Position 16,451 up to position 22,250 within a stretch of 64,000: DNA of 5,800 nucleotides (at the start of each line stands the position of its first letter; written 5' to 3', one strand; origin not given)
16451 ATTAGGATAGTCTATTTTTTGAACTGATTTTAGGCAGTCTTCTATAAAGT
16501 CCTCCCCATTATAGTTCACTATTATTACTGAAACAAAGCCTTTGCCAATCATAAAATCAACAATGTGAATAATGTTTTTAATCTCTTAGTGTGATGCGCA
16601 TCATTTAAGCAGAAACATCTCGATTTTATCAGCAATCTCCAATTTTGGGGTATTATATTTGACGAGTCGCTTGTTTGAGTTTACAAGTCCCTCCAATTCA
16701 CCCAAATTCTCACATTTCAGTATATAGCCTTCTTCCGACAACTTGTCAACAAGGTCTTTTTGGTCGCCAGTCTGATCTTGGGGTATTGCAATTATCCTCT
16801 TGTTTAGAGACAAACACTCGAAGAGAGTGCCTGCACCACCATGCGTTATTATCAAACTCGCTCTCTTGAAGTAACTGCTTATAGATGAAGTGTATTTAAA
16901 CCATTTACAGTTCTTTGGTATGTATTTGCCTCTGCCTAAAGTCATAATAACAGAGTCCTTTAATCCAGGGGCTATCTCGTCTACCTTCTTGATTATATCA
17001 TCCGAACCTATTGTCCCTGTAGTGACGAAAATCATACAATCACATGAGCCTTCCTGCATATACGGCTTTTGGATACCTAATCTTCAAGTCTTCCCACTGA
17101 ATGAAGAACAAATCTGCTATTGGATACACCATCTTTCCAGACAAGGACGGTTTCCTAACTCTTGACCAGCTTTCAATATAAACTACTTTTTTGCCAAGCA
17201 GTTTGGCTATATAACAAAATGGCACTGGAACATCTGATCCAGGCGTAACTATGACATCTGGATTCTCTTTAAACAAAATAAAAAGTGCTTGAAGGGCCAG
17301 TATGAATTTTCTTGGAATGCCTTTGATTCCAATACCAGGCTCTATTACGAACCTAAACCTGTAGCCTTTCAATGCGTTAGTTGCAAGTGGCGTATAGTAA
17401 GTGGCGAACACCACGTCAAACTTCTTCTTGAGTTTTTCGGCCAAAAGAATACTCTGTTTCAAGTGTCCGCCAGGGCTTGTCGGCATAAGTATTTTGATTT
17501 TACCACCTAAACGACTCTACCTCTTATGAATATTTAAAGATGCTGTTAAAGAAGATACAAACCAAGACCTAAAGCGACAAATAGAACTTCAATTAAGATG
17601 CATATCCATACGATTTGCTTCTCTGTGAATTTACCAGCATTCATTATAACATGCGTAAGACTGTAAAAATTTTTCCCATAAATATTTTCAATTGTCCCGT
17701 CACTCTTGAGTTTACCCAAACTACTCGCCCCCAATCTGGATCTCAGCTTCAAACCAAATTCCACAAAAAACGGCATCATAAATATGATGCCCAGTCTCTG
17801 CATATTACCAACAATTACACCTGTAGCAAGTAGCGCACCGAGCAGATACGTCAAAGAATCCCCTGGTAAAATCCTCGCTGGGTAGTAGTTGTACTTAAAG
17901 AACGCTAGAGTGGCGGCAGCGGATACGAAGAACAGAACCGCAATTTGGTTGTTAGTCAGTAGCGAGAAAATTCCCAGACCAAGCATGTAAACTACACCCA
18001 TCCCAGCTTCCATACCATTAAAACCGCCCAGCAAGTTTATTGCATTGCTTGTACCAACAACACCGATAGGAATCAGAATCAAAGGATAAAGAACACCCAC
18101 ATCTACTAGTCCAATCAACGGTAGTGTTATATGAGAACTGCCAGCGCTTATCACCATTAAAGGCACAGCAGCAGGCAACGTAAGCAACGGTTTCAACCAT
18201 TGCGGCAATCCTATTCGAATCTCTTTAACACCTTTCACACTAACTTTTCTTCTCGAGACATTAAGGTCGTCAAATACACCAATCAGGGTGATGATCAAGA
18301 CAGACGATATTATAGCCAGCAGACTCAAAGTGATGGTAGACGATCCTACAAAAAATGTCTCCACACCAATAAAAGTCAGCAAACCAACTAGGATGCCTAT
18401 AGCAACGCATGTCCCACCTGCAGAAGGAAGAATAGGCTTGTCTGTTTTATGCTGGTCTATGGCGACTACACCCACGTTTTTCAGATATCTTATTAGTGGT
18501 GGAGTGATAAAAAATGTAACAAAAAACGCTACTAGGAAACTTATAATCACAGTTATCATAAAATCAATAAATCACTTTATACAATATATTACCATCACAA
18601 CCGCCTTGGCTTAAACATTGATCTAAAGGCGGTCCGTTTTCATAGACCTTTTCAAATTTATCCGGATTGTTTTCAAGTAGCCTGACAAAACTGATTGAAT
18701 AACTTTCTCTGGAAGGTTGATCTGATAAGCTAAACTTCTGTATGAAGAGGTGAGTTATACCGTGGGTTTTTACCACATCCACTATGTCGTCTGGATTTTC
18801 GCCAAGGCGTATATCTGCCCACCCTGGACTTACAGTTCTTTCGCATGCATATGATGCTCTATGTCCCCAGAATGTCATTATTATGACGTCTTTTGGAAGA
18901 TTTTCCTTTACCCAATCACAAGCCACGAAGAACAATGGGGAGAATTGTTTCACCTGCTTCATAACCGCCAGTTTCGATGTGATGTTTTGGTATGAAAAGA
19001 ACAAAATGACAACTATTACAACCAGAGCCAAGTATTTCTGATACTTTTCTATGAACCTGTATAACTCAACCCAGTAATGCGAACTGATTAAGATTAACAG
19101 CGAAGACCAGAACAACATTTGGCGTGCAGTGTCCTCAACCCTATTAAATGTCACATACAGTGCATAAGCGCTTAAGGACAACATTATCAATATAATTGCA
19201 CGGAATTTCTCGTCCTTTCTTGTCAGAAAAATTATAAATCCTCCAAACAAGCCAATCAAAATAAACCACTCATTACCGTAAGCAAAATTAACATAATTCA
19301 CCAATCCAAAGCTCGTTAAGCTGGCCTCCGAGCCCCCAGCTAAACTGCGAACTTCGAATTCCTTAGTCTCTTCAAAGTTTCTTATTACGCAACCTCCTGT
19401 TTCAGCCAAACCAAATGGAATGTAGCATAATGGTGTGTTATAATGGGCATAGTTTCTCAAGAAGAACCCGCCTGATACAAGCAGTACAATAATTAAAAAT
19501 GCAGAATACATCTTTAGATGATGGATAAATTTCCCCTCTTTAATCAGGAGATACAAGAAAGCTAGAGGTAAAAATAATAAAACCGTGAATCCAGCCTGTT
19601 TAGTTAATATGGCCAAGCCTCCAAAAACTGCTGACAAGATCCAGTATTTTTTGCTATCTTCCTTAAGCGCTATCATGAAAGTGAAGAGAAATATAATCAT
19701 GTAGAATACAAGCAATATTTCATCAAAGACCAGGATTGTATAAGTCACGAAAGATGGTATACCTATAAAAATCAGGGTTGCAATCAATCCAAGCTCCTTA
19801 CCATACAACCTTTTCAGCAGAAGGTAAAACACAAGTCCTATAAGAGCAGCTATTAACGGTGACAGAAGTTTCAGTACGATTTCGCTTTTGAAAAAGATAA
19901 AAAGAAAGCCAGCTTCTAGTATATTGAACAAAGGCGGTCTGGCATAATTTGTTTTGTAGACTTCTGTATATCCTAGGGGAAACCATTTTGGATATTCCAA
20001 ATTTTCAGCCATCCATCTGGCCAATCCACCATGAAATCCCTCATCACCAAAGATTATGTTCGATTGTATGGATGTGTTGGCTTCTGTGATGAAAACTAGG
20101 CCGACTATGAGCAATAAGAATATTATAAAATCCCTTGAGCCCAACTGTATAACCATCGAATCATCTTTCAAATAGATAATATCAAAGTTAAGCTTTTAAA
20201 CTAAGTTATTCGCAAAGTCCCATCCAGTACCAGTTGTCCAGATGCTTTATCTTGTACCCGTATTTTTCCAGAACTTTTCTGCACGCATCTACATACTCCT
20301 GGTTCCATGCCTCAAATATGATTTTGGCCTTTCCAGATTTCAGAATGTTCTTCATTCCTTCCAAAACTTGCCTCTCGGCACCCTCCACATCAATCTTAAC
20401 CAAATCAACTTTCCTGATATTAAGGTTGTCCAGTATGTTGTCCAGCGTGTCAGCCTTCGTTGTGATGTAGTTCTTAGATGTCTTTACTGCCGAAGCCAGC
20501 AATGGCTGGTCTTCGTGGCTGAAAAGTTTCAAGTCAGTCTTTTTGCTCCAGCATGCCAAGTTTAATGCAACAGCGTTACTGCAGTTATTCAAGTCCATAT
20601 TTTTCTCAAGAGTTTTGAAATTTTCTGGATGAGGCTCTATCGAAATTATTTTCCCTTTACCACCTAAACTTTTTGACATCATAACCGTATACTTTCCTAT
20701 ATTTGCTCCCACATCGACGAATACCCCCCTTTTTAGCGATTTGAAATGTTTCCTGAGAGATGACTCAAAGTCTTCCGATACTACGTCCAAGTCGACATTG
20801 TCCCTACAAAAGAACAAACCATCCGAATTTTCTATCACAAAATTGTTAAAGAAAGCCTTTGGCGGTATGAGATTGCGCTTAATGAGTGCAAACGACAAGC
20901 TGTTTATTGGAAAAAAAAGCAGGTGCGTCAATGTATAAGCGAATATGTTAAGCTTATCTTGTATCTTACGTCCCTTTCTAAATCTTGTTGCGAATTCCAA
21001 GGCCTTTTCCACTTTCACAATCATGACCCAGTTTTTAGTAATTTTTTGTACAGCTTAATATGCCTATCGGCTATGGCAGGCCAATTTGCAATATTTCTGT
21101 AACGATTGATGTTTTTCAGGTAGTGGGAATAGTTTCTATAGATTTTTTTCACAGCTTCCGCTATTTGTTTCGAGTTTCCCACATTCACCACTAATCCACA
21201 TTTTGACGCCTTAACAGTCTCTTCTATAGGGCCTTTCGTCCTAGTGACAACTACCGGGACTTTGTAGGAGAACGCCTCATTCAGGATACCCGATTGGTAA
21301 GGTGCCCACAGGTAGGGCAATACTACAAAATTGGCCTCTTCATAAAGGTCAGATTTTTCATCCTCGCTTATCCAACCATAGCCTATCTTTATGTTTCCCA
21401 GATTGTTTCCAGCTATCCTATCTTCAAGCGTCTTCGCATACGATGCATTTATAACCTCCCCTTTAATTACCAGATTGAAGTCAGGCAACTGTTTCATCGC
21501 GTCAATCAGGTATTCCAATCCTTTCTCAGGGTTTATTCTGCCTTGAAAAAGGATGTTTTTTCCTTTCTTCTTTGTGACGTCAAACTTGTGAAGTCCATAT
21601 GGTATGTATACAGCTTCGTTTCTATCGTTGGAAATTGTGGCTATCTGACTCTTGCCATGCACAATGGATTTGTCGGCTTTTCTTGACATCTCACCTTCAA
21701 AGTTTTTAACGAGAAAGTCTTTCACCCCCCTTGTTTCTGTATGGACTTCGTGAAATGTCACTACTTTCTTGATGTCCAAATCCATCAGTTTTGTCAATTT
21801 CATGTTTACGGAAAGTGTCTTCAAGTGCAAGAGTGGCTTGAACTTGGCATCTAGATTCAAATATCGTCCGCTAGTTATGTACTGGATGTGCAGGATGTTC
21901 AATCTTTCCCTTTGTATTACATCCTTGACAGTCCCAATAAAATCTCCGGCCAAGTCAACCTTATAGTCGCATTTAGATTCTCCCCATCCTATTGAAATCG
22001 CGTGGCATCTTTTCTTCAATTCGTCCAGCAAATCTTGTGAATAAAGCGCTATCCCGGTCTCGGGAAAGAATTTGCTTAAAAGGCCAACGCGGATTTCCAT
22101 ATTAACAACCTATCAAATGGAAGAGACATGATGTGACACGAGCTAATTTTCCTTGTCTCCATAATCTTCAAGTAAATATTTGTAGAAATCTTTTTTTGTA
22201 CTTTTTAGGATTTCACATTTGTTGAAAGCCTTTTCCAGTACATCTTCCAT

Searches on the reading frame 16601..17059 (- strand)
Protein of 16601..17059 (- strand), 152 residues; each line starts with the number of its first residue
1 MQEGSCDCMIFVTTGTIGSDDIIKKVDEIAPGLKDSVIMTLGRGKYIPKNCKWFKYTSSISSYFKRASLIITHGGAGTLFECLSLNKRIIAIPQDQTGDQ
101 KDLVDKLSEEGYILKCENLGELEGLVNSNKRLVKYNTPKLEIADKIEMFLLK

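Call 68: search_protein_families(library=pfam, proteins=[window:16601-17059:-], max_evalue=0.00001)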
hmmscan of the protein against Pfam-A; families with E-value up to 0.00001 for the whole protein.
window:16601-17059:- (152 aa): 1 family
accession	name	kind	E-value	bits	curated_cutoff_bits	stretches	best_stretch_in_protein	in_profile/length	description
PF04101.22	Glyco_tran_28_C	-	1.7e-17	64.4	22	1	9-123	1-134/166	Glycosyltransferase family 28 C-terminal domain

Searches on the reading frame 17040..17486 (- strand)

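Call 68: search_protein_families(library=pfam, proteins=[window:17040-17486:-], max_evalue=0.00001)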
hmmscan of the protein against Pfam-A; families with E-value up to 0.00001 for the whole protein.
window:17040-17486:- (148 aa): 1 family
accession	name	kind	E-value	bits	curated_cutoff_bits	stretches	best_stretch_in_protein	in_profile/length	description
PF08660.17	Alg14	-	1.2e-21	77.9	27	1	61-147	79-171/171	Oligosaccharide biosynthesis protein Alg14 like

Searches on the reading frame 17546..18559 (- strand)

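Call 68: search_protein_families(library=pfam, proteins=[window:17546-18559:-], max_evalue=0.00001)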
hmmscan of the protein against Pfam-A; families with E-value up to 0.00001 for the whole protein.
window:17546-18559:- (337 aa): 1 family
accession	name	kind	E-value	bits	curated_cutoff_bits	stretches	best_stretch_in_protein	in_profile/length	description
PF00953.26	Glycos_transf_4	-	3.1e-29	102.4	27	1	81-251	2-159/160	Glycosyl transferase family 4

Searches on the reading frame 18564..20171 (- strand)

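Call 68: search_protein_families(library=pfam, proteins=[window:18564-20171:-], max_evalue=0.00001)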
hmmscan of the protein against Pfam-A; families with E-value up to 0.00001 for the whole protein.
window:18564-20171:- (535 aa): 1 family
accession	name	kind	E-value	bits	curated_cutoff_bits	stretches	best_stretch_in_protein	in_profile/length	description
PF13231.12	PMT_2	-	5.1e-17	63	26.1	1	78-233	2-155/160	Dolichyl-phosphate-mannose-protein mannosyltransferase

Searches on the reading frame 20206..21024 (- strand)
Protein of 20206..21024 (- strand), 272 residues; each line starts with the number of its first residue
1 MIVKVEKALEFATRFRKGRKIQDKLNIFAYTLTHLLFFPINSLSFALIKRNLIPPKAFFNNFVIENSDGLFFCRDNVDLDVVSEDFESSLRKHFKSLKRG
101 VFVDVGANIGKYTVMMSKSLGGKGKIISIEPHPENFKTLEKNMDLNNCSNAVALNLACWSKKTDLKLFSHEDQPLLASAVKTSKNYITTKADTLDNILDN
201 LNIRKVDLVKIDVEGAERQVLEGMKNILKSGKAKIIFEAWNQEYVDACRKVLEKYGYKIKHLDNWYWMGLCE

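Call 68: search_protein_families(library=pfam, proteins=[window:20206-21024:-], max_evalue=0.00001)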
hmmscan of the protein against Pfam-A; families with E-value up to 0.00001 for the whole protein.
window:20206-21024:- (272 aa): 3 families
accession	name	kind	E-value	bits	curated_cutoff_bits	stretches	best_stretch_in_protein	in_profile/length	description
PF05050.19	Methyltransf_21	-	1.1e-26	94.4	22.7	1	104-259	1-173/173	Methyltransferase FkbM domain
PF02475.24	TRM5-TYW2_MTfase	-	3.6e-06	27.5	28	1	99-189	37-122/164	TRM5/TYW2 methyltransferase domain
PF05575.17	V_cholerae_RfbT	-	5e-06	26.5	27.9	0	71-225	46-211/286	Vibrio cholerae RfbT protein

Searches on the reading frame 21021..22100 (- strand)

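Call 68: search_protein_families(library=pfam, proteins=[window:21021-22100:-], max_evalue=0.00001)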
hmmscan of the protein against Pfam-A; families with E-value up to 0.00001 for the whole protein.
window:21021-22100:- (359 aa): 2 families
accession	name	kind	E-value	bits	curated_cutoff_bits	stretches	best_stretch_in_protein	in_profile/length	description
PF00534.26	Glycos_transf_1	-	1.3e-23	83.8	26.4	1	176-329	11-164/172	Glycosyl transferases group 1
PF13692.12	Glyco_trans_1_4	-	4.6e-20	72.8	27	1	181-323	2-142/142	Glycosyl transferases group 1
